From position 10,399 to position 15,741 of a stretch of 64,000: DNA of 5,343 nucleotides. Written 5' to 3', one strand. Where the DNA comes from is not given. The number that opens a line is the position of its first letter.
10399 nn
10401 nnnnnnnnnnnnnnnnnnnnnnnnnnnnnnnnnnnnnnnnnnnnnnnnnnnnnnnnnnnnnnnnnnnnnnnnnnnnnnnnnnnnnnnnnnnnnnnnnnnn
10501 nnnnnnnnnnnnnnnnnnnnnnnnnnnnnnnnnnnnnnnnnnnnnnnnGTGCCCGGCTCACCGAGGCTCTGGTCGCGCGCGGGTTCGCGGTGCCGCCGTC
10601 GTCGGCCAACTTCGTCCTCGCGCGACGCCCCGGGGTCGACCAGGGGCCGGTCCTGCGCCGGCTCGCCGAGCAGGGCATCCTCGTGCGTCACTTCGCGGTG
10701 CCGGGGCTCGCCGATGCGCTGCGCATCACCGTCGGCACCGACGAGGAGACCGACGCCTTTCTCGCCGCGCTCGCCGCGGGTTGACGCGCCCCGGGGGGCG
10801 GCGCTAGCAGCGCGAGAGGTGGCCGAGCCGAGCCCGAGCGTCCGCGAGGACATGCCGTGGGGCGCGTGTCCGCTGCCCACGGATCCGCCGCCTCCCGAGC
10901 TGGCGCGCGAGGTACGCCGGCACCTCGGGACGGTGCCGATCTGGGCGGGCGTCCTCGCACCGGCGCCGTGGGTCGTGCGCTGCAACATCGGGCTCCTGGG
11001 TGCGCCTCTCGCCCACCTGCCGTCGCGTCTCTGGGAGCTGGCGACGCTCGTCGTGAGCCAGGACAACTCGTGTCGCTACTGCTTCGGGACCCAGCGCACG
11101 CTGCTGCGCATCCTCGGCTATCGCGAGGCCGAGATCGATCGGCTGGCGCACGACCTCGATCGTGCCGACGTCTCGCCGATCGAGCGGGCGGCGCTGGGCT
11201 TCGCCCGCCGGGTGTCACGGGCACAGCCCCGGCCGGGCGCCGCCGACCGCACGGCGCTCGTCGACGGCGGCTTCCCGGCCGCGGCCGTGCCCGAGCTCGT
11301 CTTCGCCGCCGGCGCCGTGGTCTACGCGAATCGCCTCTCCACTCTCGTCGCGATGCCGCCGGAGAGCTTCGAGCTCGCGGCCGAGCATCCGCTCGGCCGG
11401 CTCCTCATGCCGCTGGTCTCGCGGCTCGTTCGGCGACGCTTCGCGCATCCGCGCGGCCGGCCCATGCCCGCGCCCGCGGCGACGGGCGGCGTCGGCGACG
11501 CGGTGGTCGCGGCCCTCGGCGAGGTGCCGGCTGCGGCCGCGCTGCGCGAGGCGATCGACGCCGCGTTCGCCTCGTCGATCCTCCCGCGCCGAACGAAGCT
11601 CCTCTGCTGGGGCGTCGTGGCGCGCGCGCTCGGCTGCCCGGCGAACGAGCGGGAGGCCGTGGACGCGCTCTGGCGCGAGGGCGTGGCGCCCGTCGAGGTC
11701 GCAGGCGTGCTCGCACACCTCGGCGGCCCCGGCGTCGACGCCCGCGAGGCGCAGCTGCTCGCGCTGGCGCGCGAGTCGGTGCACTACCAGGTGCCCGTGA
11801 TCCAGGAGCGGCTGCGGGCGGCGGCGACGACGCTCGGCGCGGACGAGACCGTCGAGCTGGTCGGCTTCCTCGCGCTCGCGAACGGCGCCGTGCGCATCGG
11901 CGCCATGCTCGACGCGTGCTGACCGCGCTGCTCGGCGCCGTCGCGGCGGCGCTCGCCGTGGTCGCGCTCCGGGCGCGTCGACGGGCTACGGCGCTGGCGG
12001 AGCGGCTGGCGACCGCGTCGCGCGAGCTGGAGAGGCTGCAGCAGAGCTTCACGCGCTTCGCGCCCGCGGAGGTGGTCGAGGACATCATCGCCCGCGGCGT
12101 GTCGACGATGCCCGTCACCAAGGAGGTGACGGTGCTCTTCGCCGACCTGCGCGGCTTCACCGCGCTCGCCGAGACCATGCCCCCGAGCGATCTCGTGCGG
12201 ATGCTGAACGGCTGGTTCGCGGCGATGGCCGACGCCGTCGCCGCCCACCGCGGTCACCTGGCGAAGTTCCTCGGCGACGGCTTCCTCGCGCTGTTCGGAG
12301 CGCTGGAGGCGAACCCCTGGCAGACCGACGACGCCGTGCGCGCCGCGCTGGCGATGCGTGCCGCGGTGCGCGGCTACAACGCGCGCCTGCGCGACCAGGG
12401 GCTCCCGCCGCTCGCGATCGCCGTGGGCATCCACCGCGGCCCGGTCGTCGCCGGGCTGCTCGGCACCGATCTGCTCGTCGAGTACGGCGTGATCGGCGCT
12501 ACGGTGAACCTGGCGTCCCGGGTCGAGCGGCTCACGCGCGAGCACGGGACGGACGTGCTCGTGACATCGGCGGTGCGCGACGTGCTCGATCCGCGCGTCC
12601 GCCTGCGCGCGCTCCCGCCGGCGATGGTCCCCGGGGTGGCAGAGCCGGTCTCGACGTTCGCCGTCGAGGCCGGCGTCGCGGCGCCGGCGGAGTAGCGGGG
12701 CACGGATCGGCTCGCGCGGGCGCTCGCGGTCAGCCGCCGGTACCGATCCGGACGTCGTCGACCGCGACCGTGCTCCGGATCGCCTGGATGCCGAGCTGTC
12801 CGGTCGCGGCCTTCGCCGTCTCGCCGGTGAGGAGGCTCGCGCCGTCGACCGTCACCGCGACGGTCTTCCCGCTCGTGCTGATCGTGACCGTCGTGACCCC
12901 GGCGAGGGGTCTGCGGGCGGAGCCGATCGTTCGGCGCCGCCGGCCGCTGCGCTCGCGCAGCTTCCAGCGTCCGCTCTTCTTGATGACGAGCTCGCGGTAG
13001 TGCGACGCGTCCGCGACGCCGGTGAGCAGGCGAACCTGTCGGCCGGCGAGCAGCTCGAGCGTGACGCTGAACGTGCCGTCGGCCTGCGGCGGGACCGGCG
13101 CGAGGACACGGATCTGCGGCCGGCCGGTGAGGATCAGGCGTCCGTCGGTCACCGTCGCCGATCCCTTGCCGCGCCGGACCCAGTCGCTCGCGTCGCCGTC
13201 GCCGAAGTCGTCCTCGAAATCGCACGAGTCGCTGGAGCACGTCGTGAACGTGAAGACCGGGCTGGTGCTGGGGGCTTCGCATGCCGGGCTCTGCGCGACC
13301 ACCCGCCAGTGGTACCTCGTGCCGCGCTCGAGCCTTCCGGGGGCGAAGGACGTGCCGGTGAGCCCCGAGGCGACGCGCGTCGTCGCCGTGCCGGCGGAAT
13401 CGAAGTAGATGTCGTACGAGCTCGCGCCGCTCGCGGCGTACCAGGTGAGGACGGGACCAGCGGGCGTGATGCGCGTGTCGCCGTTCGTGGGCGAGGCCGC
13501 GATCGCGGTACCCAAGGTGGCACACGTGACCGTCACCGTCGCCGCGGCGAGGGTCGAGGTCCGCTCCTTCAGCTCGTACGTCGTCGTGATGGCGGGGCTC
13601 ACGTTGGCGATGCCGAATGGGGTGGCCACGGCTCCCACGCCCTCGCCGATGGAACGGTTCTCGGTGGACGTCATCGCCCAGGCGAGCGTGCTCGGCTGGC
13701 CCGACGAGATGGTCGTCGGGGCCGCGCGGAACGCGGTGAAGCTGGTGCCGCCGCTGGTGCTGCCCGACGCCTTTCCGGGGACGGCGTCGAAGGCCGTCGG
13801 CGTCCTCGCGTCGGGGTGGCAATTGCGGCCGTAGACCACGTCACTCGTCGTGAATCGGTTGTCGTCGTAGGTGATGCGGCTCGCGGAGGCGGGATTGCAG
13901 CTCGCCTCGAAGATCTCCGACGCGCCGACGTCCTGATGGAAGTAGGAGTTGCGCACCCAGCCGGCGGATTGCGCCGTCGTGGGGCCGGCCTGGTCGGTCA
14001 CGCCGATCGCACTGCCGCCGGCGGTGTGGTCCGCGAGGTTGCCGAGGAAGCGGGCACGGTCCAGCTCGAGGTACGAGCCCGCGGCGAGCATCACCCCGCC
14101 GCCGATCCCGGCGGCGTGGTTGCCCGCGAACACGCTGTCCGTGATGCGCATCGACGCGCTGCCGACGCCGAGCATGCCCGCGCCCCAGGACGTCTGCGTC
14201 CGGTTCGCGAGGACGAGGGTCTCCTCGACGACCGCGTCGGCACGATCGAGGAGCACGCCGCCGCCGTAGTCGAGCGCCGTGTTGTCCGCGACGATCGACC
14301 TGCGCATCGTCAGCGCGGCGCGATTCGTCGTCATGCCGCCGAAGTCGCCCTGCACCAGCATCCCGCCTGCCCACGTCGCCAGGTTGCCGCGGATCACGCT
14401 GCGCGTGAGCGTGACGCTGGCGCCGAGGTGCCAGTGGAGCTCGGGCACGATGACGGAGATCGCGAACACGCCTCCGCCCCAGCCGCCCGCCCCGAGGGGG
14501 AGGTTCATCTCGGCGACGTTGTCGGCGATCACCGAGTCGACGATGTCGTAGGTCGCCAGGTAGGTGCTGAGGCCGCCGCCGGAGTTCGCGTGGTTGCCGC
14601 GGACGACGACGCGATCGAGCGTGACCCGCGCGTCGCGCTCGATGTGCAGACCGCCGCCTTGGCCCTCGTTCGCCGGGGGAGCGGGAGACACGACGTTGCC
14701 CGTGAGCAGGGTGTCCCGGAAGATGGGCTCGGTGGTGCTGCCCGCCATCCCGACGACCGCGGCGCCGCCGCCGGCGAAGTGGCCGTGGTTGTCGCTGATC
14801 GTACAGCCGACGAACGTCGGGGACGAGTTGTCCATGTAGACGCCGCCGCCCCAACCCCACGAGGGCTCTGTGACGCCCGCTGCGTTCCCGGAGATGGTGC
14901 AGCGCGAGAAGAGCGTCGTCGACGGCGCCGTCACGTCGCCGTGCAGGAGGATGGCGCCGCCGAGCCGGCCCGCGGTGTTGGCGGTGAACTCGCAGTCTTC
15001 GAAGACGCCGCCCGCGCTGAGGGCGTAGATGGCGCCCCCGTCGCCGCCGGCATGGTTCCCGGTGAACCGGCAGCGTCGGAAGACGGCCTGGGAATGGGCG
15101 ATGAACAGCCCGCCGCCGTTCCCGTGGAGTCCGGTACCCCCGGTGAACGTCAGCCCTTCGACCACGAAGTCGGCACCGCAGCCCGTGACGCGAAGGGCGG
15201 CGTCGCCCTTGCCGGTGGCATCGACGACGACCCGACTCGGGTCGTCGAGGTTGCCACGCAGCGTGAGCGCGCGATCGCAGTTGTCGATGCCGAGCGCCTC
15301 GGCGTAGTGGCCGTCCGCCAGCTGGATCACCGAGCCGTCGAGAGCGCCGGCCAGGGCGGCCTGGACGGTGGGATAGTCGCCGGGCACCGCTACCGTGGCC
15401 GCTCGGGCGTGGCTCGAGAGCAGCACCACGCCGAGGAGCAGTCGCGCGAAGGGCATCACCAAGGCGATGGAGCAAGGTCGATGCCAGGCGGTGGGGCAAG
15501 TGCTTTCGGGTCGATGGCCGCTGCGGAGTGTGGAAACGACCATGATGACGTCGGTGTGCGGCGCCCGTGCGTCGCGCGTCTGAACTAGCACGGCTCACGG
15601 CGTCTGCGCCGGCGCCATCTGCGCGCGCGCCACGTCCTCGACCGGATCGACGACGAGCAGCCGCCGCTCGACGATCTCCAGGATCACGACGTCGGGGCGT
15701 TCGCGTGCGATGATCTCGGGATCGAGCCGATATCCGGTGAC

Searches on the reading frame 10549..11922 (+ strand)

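Call 66: search_protein_families(library=pfam, proteins=[window:10549-11922:+], max_evalue=0.00001)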
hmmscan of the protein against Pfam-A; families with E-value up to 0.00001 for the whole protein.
window:10549-11922:+ (457 aa): 1 family
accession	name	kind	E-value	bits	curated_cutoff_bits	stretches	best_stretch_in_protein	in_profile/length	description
PF02627.25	CMD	-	8.6e-09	35.7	23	0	156-220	19-83/84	Carboxymuconolactone decarboxylase family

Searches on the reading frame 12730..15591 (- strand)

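Call 66: search_protein_families(library=pfam, proteins=[window:12730-15591:-], max_evalue=0.00001)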
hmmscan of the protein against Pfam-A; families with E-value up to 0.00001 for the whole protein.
window:12730-15591:- (953 aa): 2 families
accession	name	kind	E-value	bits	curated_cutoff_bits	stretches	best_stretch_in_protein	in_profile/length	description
PF13229.12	Beta_helix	-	6.8e-18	65.2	25.9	1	161-338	2-139/158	Right handed beta helix region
PF02415.23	Chlam_PMP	-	1.1e-06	28.7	20.6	0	174-190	2-18/19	Chlamydia polymorphic membrane protein (Chlamydia_PMP) repeat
